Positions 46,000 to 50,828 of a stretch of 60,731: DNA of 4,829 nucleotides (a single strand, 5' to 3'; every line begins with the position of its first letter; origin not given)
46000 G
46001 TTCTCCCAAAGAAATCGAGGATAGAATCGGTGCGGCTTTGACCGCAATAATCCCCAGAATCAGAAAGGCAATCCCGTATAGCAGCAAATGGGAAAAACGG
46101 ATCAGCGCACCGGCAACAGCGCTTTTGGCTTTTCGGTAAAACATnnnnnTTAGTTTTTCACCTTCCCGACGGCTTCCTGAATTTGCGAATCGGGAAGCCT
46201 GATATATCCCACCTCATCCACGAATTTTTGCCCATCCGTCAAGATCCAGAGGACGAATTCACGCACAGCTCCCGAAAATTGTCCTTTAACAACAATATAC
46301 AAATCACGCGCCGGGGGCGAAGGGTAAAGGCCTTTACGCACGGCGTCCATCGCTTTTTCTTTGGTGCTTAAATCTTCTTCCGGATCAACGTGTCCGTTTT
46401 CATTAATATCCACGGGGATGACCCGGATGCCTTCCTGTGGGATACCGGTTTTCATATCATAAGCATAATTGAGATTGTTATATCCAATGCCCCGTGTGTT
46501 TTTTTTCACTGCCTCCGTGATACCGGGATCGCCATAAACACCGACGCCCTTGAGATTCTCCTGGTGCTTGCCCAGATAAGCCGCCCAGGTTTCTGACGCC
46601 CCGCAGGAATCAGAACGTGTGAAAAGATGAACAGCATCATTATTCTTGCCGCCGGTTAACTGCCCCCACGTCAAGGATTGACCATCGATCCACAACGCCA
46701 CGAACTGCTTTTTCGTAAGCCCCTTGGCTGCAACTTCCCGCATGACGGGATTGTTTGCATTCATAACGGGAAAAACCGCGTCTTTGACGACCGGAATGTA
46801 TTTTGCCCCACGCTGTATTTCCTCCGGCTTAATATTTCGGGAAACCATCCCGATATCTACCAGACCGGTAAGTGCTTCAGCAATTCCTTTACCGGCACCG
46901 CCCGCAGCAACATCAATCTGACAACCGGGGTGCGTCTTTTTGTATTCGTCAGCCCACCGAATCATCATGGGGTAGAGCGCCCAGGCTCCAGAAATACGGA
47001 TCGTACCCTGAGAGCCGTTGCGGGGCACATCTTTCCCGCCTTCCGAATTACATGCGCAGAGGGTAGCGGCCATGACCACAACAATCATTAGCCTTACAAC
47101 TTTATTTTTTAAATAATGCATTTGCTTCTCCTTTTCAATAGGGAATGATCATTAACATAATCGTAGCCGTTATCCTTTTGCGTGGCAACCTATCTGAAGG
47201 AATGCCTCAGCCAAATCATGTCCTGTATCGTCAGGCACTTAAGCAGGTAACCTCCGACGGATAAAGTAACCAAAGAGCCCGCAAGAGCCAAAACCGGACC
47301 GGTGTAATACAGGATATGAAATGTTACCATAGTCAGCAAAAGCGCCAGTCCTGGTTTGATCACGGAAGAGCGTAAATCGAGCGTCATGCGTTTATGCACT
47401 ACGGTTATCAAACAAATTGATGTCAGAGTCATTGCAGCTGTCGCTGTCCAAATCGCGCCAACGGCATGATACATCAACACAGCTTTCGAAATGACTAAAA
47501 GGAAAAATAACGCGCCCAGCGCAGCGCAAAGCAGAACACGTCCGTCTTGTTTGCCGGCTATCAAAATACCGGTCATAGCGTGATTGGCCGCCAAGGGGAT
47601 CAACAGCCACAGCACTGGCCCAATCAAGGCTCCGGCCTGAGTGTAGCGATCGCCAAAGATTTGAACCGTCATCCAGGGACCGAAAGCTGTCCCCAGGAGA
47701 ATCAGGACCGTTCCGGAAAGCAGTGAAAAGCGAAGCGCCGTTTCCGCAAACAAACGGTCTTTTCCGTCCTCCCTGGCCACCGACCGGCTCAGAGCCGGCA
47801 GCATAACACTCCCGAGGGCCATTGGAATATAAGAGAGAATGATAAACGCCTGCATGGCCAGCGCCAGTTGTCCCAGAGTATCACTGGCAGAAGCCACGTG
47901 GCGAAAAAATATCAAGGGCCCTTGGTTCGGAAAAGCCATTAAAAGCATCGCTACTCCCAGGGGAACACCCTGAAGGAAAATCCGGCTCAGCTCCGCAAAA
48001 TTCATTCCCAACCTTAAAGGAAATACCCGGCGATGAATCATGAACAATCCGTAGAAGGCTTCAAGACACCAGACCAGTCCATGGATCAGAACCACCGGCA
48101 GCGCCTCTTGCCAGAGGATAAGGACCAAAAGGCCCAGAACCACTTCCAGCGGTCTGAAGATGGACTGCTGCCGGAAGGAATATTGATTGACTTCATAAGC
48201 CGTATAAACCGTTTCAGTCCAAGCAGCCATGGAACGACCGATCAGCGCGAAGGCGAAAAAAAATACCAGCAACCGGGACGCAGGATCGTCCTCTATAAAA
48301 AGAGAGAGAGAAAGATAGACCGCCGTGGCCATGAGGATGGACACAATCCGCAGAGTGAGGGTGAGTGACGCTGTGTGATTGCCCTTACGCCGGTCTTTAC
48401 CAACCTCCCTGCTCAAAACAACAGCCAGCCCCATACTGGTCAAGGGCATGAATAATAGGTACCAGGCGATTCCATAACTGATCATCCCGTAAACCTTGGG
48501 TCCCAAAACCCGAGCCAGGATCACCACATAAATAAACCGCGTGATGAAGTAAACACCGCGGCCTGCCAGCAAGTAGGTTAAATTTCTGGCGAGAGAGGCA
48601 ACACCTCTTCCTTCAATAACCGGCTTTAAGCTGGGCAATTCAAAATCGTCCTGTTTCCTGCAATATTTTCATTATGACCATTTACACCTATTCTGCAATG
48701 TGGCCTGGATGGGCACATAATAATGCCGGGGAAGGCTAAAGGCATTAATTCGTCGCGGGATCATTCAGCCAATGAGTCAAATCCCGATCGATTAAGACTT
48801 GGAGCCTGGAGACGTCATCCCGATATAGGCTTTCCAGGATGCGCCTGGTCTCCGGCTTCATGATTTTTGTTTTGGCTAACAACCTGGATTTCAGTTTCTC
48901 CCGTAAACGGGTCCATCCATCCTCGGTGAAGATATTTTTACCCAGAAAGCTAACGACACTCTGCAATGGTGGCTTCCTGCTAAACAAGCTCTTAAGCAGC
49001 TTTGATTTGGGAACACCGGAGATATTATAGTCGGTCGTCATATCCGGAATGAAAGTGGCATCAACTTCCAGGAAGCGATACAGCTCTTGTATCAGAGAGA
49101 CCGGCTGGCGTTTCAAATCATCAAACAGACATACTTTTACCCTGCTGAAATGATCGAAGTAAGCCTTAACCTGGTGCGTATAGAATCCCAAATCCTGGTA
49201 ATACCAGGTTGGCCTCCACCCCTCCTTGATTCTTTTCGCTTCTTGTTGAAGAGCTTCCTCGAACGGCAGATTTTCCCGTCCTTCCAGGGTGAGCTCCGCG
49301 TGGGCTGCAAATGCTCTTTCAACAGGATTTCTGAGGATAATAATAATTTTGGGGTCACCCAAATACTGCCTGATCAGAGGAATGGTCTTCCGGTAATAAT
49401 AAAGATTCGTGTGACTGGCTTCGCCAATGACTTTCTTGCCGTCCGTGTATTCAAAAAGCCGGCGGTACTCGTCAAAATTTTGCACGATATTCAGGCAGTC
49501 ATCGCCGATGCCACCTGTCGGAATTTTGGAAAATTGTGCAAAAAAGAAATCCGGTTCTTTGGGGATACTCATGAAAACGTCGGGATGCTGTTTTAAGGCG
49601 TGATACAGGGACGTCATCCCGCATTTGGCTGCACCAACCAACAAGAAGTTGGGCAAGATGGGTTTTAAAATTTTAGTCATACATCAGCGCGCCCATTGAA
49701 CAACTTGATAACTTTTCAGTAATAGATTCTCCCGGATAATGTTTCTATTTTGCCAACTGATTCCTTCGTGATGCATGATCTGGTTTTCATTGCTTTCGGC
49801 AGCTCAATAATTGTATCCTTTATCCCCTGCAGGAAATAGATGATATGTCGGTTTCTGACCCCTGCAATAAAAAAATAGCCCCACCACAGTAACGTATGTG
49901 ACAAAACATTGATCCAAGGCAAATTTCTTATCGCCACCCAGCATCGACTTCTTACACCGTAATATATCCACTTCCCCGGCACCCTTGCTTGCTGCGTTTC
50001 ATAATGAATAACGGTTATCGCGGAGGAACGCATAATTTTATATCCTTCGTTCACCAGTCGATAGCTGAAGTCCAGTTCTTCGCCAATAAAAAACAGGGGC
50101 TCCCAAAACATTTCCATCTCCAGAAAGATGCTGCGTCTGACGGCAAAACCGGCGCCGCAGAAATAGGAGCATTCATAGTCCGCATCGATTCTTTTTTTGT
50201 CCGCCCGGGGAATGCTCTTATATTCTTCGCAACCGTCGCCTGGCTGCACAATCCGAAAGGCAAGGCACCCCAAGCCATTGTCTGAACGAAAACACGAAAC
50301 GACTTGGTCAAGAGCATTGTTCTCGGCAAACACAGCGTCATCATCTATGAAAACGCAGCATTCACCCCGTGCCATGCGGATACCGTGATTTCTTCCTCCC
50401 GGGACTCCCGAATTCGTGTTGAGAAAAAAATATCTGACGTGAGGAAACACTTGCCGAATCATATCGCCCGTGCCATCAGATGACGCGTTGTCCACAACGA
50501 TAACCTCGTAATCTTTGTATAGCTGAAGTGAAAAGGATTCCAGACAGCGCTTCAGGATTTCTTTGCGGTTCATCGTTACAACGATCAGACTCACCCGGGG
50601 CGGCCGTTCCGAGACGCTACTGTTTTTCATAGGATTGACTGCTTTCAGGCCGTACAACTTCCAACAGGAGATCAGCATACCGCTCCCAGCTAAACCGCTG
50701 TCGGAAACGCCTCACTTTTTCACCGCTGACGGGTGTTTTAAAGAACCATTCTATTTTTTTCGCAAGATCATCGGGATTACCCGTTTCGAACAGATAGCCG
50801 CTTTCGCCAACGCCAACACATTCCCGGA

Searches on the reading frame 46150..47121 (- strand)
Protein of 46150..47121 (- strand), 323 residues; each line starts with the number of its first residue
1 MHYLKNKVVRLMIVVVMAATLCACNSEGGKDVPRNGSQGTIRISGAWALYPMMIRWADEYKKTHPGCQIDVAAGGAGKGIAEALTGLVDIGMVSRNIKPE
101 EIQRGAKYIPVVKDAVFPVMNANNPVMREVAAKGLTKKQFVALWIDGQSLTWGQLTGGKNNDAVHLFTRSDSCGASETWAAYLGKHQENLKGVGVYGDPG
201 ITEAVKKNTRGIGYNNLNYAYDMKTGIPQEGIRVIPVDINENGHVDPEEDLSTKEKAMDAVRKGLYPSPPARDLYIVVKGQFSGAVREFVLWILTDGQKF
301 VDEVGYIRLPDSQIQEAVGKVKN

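Call 9: search_protein_families(library=pfam, proteins=[window:46150-47121:-], max_evalue=0.001)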
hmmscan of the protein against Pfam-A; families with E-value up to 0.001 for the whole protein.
window:46150-47121:- (323 aa): 1 family
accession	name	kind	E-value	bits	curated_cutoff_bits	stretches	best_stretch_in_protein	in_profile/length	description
PF12849.12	PBP_like_2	-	1e-28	101.3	27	1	36-296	7-266/267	PBP superfamily domain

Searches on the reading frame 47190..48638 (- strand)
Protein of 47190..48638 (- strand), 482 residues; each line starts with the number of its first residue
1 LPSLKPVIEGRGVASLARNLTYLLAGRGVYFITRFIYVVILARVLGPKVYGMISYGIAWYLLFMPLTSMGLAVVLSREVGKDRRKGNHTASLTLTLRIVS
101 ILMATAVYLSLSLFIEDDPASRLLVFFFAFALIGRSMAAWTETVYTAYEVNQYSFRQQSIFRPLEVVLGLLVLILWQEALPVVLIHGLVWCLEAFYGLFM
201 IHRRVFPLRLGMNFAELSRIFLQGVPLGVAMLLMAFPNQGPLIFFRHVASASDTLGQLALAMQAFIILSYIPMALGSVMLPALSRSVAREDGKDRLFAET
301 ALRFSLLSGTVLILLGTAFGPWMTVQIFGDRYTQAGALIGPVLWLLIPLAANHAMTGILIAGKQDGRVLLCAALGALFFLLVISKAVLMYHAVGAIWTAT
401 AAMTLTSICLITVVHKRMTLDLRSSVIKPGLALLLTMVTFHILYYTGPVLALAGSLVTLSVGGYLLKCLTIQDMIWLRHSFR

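Call 9: search_protein_families(library=pfam, proteins=[window:47190-48638:-], max_evalue=0.001)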
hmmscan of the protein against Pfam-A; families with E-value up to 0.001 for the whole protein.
window:47190-48638:- (482 aa): 1 family
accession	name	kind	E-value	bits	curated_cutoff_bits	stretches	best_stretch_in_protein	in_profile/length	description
PF01943.22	Polysacc_synt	-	1e-16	61.7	28.2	1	16-286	1-273/274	Polysaccharide biosynthesis protein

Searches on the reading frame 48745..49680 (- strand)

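Call 9: search_protein_families(library=pfam, proteins=[window:48745-49680:-], max_evalue=0.001)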
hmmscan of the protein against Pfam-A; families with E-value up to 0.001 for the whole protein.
window:48745-49680:- (311 aa): 2 families
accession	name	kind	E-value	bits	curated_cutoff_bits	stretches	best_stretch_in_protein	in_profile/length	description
PF13469.12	Sulfotransfer_3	-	1e-08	36.1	27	1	98-207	113-213/216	Sulfotransferase family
PF00685.33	Sulfotransfer_1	-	9.7e-07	28.9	22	1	10-209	2-184/255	Sulfotransferase domain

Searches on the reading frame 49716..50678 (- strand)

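Call 9: search_protein_families(library=pfam, proteins=[window:49716-50678:-], max_evalue=0.001)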
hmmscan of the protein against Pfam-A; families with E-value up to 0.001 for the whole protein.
window:49716-50678:- (320 aa): 2 families
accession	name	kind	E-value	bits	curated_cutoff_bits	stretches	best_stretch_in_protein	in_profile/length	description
PF00535.33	Glycos_transf_2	-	6.8e-29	101.4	23.3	1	30-185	1-164/168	Glycosyl transferase family 2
PF13641.12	Glyco_tranf_2_3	-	4.8e-16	59.9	27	1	27-229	1-215/230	Glycosyltransferase like family 2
